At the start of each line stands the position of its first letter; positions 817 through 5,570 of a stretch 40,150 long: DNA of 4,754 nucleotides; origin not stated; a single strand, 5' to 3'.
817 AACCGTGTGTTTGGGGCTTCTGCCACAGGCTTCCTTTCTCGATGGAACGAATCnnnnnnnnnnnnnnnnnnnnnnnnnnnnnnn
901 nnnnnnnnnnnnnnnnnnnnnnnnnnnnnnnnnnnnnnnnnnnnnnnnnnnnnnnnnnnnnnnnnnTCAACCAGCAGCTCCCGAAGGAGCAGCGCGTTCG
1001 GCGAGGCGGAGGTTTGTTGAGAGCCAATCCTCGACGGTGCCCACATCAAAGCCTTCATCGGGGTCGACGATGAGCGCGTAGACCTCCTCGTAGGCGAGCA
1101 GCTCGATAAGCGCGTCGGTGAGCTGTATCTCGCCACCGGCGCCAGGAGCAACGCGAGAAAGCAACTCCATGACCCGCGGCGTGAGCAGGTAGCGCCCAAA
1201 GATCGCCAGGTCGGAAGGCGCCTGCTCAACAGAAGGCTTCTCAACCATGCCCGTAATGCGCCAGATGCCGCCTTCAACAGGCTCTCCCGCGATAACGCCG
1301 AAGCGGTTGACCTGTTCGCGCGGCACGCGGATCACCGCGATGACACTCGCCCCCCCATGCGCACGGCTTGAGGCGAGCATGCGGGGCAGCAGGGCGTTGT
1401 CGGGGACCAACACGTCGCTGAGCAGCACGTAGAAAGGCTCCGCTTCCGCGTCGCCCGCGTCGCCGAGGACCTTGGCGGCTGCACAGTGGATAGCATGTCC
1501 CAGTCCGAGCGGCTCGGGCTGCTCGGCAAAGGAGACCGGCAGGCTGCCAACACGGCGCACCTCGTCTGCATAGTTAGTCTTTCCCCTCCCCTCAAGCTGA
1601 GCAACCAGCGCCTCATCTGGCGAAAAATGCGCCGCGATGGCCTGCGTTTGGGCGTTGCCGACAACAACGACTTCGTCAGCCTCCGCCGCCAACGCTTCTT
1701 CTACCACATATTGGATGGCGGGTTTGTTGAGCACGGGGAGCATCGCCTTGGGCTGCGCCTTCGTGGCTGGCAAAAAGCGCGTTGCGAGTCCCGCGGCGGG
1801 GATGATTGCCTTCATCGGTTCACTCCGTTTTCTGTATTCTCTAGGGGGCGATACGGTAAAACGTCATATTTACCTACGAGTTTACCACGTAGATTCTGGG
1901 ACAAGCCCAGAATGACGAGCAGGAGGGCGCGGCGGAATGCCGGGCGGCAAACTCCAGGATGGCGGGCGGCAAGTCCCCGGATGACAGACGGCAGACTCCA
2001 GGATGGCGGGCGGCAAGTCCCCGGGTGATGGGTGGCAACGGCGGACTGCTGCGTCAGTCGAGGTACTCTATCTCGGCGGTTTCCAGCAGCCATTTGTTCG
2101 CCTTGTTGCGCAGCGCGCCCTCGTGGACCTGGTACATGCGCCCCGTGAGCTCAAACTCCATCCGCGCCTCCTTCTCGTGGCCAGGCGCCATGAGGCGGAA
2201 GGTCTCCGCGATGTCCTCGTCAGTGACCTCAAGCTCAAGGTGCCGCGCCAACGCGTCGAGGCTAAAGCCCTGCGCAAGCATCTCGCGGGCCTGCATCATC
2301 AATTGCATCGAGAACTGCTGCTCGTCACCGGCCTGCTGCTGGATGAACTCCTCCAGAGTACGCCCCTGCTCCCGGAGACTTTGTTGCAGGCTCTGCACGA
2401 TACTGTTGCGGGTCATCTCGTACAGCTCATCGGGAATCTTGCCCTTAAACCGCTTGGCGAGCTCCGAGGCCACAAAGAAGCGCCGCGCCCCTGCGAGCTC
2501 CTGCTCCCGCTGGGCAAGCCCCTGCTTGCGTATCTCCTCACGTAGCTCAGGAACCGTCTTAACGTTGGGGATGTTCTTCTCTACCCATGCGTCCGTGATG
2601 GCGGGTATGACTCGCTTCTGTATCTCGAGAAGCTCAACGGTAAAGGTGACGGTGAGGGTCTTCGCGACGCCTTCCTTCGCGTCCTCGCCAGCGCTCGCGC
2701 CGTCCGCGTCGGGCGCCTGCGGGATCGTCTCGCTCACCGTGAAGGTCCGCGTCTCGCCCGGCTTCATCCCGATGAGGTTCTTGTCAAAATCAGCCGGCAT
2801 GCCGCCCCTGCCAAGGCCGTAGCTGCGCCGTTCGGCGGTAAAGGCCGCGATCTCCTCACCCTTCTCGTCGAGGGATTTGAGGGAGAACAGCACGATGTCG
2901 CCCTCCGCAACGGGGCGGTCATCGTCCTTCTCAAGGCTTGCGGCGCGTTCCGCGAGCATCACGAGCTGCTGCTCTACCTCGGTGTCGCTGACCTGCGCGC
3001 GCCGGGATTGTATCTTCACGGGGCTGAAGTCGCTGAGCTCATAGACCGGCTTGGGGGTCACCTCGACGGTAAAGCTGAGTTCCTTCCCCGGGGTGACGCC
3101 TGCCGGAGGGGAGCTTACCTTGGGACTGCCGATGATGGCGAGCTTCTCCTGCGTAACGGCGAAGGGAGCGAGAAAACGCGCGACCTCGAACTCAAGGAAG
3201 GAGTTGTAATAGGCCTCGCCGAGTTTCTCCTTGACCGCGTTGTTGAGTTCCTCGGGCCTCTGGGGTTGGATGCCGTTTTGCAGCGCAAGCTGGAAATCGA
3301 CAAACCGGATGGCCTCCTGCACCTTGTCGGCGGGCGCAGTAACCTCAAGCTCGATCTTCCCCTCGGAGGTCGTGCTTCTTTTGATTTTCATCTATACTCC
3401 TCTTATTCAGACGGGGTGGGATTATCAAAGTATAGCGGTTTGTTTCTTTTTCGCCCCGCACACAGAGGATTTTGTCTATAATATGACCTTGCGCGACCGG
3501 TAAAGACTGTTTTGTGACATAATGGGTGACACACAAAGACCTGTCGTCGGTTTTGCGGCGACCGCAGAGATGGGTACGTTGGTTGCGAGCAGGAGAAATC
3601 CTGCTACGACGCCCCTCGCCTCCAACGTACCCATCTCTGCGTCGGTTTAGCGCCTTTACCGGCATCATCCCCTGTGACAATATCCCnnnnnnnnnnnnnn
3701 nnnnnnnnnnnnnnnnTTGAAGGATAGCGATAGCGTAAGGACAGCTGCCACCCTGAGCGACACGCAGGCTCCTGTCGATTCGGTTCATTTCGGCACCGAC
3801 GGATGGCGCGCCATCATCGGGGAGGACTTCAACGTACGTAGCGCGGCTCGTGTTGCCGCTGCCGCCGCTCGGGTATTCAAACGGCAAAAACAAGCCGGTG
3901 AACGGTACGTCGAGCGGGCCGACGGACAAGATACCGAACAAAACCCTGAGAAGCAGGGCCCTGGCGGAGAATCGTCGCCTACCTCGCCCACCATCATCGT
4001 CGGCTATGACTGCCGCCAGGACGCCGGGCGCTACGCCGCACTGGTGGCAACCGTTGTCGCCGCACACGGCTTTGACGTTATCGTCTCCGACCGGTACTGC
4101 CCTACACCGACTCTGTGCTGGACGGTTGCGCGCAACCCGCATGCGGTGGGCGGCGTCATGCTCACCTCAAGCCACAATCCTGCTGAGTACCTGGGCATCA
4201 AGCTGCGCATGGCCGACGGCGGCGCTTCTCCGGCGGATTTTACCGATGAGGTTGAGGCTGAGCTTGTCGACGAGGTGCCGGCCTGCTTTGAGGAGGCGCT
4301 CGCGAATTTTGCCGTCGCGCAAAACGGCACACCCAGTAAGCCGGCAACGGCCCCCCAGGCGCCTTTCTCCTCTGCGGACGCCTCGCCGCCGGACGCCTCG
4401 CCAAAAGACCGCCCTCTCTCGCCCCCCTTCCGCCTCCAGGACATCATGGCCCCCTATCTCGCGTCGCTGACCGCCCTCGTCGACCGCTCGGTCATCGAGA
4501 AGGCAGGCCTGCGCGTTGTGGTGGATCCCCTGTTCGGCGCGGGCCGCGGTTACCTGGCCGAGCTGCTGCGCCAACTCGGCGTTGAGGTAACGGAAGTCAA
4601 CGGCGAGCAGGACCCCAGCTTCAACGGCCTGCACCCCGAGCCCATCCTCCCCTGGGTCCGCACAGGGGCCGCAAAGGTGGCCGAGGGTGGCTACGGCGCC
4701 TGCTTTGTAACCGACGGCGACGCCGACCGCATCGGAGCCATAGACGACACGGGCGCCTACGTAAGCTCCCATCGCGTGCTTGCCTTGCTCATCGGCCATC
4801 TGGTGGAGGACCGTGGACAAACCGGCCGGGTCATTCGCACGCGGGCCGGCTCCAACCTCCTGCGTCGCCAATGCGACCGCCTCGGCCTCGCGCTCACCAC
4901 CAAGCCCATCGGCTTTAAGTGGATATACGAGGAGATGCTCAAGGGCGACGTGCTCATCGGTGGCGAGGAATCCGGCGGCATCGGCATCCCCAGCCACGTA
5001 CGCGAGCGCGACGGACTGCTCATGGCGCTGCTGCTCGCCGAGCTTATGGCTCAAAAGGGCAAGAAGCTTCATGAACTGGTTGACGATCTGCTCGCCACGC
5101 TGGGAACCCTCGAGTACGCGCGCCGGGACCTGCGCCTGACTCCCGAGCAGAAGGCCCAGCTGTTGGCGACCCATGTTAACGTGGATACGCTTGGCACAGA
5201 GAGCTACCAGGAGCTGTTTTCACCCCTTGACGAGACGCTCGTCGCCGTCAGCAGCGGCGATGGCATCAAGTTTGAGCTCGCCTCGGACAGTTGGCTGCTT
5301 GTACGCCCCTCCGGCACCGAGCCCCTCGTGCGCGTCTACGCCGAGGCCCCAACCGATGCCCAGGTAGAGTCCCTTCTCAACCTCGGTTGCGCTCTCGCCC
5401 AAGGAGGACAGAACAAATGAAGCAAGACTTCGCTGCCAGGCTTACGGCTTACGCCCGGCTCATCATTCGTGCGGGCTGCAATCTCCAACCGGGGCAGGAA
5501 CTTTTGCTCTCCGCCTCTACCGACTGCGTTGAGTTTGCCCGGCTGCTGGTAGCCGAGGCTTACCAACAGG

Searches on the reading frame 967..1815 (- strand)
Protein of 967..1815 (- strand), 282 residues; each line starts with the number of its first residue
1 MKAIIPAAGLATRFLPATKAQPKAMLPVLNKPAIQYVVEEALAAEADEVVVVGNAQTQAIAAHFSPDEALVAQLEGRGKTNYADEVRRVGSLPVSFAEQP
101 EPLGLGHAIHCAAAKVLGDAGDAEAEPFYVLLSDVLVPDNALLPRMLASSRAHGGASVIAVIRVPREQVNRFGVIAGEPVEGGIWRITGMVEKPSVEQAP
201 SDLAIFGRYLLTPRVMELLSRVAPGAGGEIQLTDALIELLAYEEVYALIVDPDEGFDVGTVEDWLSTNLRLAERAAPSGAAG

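Call 6: search_protein_families(library=pfam, proteins=[window:967-1815:-], max_evalue=0.001)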
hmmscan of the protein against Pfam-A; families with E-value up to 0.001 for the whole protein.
window:967-1815:- (282 aa): 2 families
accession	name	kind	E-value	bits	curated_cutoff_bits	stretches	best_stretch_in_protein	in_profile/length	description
PF00483.29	NTP_transferase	-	6.6e-29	101.6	21.2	1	2-272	1-243/245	Nucleotidyl transferase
PF12804.13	NTP_transf_3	-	1.5e-12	48.5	27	1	3-163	1-124/160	MobA-like NTP transferase domain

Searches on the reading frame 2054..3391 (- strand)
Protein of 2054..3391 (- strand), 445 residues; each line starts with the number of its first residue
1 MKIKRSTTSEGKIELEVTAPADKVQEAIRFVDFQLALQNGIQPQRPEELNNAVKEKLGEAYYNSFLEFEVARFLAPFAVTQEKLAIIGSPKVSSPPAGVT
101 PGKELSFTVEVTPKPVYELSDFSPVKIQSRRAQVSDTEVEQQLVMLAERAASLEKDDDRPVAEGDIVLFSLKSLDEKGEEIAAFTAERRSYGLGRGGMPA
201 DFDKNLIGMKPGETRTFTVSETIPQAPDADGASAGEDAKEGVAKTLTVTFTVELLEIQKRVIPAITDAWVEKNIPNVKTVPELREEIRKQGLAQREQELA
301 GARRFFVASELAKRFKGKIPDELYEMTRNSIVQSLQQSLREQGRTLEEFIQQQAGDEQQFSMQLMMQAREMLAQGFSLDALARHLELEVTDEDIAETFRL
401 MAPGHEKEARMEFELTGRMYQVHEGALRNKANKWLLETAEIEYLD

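Call 6: search_protein_families(library=pfam, proteins=[window:2054-3391:-], max_evalue=0.001)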
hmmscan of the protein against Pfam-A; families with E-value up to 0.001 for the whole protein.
window:2054-3391:- (445 aa): 3 families
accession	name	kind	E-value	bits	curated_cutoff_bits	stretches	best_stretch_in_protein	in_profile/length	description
PF05698.19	Trigger_C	-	5.6e-18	65.9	22.7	1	279-437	1-162/162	Bacterial trigger factor protein (TF) C-terminus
PF05697.18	Trigger_N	-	3.4e-11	44.1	22.2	1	1-144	1-142/144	Bacterial trigger factor protein (TF)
PF00254.34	FKBP_C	-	3.5e-05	24.5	21.1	1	160-254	4-93/94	FKBP-type peptidyl-prolyl cis-trans isomerase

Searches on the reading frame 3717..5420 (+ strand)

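Call 6: search_protein_families(library=pfam, proteins=[window:3717-5420:+], max_evalue=0.001)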
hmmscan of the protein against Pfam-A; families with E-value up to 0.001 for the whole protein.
window:3717-5420:+ (567 aa): 4 families
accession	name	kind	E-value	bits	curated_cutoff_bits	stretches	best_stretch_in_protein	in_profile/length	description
PF02878.22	PGM_PMM_I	-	3e-27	95.4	22.5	1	89-183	39-131/138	Phosphoglucomutase/phosphomannomutase, alpha/beta/alpha domain I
PF02880.22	PGM_PMM_III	-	6.2e-26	91.2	20.7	1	352-460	3-113/115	Phosphoglucomutase/phosphomannomutase, alpha/beta/alpha domain III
PF02879.22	PGM_PMM_II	-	3.6e-22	79.3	29.3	1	246-346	2-103/103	Phosphoglucomutase/phosphomannomutase, alpha/beta/alpha domain II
PF00408.26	PGM_PMM_IV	-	3.8e-12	46.5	23.1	1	516-553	24-61/68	Phosphoglucomutase/phosphomannomutase, C-terminal domain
